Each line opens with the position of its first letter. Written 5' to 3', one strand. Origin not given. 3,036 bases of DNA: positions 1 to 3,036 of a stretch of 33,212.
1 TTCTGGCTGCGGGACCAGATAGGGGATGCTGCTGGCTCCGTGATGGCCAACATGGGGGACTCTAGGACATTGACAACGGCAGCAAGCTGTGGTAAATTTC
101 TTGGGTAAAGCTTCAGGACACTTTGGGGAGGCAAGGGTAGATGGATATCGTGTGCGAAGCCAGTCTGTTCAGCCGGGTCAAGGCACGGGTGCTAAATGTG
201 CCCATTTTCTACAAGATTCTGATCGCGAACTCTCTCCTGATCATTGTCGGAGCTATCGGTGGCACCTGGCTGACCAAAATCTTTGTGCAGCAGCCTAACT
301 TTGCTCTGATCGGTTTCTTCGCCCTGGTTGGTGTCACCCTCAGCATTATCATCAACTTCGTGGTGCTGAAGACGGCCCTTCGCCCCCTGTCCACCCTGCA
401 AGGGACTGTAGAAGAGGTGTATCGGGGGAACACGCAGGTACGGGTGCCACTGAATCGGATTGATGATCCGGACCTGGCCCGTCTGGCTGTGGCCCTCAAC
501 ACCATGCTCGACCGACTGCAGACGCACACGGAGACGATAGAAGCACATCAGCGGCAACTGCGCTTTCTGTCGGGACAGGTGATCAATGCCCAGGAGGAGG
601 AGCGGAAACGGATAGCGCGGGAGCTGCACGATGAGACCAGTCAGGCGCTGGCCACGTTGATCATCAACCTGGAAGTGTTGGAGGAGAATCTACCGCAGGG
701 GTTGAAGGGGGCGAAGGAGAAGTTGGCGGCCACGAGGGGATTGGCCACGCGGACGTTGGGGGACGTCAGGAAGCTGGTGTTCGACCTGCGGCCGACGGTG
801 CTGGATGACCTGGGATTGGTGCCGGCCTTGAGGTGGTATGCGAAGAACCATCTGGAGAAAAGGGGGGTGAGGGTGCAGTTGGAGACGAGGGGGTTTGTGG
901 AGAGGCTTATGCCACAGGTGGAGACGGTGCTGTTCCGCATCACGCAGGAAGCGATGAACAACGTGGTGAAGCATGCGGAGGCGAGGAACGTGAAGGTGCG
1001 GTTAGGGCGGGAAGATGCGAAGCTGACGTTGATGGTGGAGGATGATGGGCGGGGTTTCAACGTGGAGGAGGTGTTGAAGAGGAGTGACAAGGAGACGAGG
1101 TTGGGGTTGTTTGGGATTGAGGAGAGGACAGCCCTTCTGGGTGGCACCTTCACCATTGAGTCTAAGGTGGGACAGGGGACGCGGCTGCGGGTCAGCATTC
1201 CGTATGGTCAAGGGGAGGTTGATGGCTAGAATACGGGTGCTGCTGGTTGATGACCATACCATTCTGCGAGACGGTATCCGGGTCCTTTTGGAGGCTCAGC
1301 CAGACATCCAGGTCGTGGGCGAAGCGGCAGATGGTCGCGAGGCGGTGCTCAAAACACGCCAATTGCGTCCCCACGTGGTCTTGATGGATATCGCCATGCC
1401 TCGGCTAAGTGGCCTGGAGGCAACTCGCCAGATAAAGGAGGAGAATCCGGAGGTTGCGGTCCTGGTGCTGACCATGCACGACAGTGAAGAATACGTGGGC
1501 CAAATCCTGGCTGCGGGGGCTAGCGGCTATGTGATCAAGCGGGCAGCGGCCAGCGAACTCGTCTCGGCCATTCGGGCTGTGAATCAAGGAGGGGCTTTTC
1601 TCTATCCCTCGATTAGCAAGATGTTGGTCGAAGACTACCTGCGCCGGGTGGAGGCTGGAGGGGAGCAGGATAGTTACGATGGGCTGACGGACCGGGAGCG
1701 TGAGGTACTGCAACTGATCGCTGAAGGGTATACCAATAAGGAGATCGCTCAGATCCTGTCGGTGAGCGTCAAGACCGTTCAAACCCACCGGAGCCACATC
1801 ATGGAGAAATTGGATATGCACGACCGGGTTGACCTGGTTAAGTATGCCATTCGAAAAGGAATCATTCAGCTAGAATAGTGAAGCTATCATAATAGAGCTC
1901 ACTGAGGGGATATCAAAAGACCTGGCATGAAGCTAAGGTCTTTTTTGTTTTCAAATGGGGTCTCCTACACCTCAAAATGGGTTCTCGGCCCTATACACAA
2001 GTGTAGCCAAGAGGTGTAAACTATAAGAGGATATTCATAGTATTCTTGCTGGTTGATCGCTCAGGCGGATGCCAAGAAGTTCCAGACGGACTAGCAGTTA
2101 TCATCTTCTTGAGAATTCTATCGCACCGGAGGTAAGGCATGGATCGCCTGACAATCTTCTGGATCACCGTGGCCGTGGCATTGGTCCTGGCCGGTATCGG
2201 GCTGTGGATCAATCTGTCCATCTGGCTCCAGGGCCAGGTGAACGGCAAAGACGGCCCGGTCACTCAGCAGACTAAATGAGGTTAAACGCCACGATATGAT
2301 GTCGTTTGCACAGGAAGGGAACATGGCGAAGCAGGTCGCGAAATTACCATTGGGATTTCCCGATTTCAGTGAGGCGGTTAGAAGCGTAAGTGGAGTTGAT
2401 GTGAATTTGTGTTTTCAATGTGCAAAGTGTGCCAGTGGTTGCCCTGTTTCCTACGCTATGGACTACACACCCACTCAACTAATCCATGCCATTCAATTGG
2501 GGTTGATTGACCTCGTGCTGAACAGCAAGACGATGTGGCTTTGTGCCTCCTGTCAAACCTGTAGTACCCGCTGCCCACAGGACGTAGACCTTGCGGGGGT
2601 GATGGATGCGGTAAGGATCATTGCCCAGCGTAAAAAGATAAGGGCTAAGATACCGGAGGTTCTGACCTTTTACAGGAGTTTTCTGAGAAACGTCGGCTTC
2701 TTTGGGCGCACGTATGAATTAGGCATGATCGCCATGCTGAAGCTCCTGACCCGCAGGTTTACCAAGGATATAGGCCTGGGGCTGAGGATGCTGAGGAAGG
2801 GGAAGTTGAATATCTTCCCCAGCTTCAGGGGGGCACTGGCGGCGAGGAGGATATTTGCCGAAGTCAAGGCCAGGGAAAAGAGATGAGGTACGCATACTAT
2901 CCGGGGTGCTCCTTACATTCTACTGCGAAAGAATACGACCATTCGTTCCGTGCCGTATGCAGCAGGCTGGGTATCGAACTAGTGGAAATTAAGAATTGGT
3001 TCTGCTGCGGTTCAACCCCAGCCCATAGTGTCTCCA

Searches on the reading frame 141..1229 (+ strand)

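Call 14: search_protein_families(library=pfam, proteins=[window:141-1229:+], max_evalue=0.001)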
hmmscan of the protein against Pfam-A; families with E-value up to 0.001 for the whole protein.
window:141-1229:+ (362 aa): 4 families
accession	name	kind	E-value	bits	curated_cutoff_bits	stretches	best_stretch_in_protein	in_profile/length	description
PF07730.19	HisKA_3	-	1e-16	61.7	24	1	154-221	1-68/68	Histidine kinase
PF02518.31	HATPase_c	-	2.1e-15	57.6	26.4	1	261-355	3-109/111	Histidine kinase-, DNA gyrase B-, and HSP90-like ATPase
PF13581.12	HATPase_c_2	-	7.8e-07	29.6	27.4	1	268-323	36-102/127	Histidine kinase-like ATPase domain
PF00672.30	HAMP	-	5.5e-06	27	25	1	76-127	3-52/53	HAMP domain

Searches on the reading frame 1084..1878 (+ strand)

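Call 14: search_protein_families(library=pfam, proteins=[window:1084-1878:+], max_evalue=0.001)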
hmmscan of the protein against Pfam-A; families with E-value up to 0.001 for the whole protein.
window:1084-1878:+ (264 aa): 9 families
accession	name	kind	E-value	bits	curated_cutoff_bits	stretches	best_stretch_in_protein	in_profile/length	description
PF00072.30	Response_reg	-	4.9e-30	104.4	30.2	1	52-164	1-111/111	Response regulator receiver domain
PF00196.25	GerE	-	1.2e-22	79.7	23.5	1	200-255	2-57/57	Bacterial regulatory proteins, luxR family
PF08281.18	Sigma70_r4_2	-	1.3e-09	38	25.7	1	200-243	10-54/54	Sigma-70, region 4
PF04545.22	Sigma70_r4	-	5.7e-07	29.4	24.1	1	199-243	3-48/50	Sigma-70, region 4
PF13384.12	HTH_23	-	1.3e-05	25.2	24.6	1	206-236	8-38/50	Homeodomain-like domain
PF13936.12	HTH_38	-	9.7e-05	22.5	27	1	197-234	1-39/44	Helix-turn-helix domain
PF02796.21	HTH_7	-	0.00056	20.4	23.8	0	206-232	12-38/45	Helix-turn-helix domain of resolvase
PF14493.12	HTH_40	-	0.00068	20.3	27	0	206-256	3-53/89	Helix-turn-helix domain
PF13518.12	HTH_28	-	0.00085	19.8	25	0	207-236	4-33/52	Helix-turn-helix domain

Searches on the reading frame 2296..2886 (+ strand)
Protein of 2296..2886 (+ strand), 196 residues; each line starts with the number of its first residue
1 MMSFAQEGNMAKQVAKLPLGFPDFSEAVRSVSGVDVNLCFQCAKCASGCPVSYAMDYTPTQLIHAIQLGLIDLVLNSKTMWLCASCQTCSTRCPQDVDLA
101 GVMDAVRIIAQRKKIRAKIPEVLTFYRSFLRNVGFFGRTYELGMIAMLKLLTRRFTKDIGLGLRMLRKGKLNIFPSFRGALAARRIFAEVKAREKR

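Call 14: search_protein_families(library=pfam, proteins=[window:2296-2886:+], max_evalue=0.001)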
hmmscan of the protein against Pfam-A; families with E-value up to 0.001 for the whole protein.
window:2296-2886:+ (196 aa): 6 families
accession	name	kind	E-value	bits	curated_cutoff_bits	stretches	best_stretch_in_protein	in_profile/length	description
PF13183.11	Fer4_8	-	2.1e-10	41.4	27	1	36-97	2-68/68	4Fe-4S dicluster domain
PF13534.11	Fer4_17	-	6e-10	40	22.2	1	39-98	2-61/61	4Fe-4S dicluster domain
PF13187.11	Fer4_9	-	4.9e-07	30.1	27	1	39-96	2-50/52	4Fe-4S dicluster domain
PF13237.11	Fer4_10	-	2.9e-05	24.3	25.5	0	35-94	5-53/53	4Fe-4S dicluster domain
PF13484.11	Fer4_16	-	0.00021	22.4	30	0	83-111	2-32/66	4Fe-4S double cluster binding domain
PF12838.12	Fer4_7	-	0.00037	21.3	27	0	39-97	2-52/52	4Fe-4S dicluster domain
